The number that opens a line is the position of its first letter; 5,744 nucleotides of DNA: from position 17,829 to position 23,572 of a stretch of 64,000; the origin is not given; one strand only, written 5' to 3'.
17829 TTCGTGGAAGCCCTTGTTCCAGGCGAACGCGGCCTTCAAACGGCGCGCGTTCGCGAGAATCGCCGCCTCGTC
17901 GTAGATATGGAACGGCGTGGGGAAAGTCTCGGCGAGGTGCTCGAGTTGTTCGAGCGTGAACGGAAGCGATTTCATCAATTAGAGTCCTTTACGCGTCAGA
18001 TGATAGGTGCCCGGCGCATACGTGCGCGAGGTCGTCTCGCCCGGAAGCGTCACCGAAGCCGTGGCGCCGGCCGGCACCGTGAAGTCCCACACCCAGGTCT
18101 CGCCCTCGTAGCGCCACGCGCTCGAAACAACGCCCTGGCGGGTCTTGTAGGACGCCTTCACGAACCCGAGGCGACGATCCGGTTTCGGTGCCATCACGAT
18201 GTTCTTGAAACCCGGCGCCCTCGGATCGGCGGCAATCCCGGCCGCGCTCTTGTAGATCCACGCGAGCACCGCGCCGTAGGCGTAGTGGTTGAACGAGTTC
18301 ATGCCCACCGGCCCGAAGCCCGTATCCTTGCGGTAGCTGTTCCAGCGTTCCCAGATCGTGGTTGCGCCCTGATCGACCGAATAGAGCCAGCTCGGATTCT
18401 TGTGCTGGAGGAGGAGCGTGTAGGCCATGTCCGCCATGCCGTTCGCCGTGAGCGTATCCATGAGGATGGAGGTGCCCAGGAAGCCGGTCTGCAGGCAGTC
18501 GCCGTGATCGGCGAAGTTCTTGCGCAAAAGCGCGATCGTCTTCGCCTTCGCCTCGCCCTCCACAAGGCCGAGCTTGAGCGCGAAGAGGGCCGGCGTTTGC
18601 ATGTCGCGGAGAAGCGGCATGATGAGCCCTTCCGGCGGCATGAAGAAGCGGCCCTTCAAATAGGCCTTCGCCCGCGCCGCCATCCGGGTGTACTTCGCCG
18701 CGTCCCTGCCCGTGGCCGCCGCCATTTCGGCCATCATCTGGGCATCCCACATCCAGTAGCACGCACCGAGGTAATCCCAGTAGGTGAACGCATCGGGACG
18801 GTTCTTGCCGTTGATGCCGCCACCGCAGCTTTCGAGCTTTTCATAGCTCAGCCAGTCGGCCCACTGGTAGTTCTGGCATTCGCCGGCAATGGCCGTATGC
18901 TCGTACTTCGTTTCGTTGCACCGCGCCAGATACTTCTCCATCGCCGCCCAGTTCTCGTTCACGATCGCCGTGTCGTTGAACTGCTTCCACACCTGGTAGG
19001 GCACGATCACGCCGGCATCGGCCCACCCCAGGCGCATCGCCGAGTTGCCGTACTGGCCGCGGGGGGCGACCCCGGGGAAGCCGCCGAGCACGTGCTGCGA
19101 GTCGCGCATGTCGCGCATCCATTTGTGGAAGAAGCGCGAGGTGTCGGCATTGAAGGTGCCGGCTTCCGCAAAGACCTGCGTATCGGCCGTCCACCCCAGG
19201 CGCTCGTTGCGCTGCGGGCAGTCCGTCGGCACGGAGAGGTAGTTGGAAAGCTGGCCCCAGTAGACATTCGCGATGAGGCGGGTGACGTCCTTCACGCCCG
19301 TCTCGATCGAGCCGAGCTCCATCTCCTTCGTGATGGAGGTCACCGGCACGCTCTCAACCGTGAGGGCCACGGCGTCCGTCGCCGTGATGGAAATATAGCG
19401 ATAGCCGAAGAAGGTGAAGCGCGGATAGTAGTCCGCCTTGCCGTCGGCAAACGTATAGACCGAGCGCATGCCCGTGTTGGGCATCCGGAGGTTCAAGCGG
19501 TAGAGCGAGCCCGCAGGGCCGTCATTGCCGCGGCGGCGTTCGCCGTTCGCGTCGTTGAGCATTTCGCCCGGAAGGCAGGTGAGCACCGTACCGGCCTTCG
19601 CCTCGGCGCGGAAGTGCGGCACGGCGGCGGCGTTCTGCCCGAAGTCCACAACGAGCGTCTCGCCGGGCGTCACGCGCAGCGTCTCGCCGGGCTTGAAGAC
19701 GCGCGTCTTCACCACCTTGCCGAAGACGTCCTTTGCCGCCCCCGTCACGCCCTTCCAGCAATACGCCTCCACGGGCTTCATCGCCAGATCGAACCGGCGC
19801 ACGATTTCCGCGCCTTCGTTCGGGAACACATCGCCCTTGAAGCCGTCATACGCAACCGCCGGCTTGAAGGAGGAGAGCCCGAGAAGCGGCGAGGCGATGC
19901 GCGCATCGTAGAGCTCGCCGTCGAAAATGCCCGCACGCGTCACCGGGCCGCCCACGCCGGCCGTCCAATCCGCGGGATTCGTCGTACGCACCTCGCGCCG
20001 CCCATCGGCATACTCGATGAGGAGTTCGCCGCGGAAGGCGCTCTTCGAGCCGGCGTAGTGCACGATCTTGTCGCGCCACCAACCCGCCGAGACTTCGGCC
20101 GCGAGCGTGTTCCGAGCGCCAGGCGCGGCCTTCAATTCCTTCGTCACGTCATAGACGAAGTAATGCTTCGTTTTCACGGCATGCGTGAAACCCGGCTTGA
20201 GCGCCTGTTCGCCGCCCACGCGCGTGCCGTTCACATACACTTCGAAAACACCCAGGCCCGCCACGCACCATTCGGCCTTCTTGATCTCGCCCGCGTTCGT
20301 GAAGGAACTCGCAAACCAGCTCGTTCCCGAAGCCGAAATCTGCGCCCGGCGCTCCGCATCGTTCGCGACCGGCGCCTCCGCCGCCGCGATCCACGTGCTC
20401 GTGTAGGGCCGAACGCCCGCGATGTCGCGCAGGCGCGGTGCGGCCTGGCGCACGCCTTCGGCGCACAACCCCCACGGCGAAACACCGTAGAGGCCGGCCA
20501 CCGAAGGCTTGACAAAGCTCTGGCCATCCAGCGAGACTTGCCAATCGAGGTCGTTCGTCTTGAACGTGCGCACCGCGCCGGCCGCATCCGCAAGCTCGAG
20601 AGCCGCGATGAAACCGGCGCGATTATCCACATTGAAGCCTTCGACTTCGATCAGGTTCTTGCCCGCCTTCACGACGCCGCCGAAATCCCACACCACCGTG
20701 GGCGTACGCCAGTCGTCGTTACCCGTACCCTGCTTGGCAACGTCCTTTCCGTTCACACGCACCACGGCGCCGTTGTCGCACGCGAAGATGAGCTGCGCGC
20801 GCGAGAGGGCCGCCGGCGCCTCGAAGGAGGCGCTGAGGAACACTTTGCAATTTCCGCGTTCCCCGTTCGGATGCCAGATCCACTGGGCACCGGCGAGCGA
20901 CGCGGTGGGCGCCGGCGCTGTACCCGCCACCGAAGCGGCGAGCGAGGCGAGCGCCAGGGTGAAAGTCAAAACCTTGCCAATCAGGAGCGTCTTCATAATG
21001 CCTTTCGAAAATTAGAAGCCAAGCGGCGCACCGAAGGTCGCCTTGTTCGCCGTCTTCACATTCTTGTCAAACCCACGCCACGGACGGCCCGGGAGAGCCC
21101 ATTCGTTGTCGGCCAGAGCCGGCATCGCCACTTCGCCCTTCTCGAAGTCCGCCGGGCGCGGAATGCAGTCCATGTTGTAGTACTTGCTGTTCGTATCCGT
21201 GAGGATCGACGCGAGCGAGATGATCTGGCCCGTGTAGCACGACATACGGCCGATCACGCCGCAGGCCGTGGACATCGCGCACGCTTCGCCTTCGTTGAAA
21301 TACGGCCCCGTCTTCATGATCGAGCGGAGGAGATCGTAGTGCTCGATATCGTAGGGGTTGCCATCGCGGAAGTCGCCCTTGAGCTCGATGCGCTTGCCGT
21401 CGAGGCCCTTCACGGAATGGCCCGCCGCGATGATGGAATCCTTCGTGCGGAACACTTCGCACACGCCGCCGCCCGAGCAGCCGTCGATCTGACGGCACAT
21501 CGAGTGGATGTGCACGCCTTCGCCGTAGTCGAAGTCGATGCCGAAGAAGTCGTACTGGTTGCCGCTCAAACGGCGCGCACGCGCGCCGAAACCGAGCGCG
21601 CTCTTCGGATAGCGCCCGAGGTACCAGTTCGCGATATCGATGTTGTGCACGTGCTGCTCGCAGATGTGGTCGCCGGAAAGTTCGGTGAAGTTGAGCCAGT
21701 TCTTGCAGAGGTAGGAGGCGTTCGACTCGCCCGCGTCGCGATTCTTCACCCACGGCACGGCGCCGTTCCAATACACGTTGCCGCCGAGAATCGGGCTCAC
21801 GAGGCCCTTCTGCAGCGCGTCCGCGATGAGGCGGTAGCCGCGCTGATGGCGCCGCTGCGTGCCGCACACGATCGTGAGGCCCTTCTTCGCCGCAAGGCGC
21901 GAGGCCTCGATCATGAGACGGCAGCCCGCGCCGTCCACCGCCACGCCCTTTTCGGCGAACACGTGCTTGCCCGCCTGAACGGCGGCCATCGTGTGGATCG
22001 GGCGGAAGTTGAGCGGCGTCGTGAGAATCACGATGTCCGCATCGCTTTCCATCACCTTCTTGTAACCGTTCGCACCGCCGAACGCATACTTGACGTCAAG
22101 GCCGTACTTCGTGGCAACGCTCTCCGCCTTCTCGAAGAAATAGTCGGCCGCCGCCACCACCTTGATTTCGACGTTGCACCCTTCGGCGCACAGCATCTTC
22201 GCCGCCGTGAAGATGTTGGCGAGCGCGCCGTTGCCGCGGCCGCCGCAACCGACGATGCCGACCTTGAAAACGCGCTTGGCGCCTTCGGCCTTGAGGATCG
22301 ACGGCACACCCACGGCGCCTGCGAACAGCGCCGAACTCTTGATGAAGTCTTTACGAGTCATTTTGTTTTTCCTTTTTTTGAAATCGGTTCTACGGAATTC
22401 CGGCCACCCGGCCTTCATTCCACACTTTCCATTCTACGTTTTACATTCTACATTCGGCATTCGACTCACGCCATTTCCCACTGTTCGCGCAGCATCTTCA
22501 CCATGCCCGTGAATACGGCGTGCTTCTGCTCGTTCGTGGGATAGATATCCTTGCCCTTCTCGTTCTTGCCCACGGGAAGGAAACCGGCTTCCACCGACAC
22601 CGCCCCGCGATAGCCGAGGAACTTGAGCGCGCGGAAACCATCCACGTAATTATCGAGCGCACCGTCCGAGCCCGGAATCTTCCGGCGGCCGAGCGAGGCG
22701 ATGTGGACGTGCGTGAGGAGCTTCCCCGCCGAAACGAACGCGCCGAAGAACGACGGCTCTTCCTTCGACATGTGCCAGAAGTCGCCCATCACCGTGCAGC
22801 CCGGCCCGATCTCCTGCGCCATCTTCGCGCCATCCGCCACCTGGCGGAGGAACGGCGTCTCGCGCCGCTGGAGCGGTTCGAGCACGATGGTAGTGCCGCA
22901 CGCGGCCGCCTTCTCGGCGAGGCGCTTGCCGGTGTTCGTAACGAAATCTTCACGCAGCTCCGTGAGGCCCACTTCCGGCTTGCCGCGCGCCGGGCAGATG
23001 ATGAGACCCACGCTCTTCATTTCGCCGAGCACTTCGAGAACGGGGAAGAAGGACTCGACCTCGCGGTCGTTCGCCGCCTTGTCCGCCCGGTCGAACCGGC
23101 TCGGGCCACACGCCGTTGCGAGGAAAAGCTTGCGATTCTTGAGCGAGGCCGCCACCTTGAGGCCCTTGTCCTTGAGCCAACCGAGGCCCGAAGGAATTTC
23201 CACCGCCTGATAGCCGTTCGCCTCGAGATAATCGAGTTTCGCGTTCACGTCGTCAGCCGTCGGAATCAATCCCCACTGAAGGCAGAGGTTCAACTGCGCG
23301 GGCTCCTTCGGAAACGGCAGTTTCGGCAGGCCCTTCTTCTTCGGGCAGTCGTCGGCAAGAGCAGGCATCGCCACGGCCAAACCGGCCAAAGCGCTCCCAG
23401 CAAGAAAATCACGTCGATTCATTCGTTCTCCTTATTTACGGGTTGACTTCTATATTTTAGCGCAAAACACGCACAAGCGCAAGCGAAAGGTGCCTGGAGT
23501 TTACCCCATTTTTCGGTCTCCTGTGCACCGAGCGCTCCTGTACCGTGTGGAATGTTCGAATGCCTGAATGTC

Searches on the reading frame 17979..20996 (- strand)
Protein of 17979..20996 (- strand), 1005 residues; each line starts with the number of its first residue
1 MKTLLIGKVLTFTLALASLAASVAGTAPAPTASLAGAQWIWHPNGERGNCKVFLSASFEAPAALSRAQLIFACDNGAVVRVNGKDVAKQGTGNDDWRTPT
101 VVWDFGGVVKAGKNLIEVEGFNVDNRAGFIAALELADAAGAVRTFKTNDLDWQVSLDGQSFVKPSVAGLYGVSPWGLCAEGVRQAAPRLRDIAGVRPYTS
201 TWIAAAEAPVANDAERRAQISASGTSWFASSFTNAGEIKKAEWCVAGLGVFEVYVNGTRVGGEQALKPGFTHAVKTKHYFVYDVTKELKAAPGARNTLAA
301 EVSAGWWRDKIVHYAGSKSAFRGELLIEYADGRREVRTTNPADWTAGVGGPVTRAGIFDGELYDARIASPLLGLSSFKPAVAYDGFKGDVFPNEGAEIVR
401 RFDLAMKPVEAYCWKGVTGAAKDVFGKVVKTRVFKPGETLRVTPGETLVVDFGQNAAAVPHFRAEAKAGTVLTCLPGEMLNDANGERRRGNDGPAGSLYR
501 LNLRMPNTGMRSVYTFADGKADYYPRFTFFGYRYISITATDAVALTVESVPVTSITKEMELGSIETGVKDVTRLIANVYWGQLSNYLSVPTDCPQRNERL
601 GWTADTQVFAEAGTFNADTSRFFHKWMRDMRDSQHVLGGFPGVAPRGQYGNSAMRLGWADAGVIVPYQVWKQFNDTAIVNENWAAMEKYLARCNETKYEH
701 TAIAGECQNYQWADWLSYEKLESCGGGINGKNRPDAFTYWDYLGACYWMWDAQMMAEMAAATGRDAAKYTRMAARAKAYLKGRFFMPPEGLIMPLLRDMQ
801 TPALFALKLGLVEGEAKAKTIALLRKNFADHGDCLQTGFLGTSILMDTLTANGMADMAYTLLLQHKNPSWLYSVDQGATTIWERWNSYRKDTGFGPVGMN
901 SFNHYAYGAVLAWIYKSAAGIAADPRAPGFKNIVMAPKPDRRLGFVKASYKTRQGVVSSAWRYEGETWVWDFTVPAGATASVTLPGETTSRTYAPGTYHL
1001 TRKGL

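Call 34: search_protein_families(library=pfam, proteins=[window:17979-20996:-], max_evalue=0.0001)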
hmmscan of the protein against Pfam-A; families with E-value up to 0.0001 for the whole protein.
window:17979-20996:- (1005 aa): 4 families
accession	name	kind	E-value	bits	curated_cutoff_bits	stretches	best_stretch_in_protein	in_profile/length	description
PF17389.8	Bac_rhamnosid6H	-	5.3e-94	315.7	24.5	1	560-917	2-338/339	Bacterial alpha-L-rhamnosidase 6 hairpin glycosidase domain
PF08531.16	Bac_rhamnosid_N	-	4.5e-27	95.4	25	1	237-368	2-133/172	Alpha-L-rhamnosidase N-terminal domain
PF17390.7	Bac_rhamnosid_C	-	1.7e-16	60.2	22.1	1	920-992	1-71/78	Bacterial alpha-L-rhamnosidase C-terminal domain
PF05592.18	Bac_rhamnosid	-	1.3e-13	51.1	22.2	1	443-549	3-95/102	Bacterial alpha-L-rhamnosidase concanavalin-like domain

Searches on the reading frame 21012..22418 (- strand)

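Call 30: search_protein_families(library=pfam, proteins=[window:21012-22418:-], max_evalue=0.0001)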
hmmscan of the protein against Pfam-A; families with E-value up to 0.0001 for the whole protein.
window:21012-22418:- (468 aa): 1 family
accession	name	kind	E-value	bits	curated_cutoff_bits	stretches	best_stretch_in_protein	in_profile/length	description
PF01408.29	GFO_IDH_MocA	-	4.9e-10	40.6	24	1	51-180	1-113/120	Oxidoreductase family, NAD-binding Rossmann fold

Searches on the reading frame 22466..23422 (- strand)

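Call 30: search_protein_families(library=pfam, proteins=[window:22466-23422:-], max_evalue=0.0001)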
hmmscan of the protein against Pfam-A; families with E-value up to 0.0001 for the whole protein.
window:22466-23422:- (318 aa): 2 families
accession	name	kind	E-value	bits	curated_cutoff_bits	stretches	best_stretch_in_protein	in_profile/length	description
PF01261.30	AP_endonuc_2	-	2.5e-19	70.4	31.1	1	64-279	2-229/249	Xylose isomerase-like TIM barrel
PF10518.14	TAT_signal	-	6.8e-05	23.1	22.7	0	1-20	2-21/21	TAT (twin-arginine translocation) pathway signal sequence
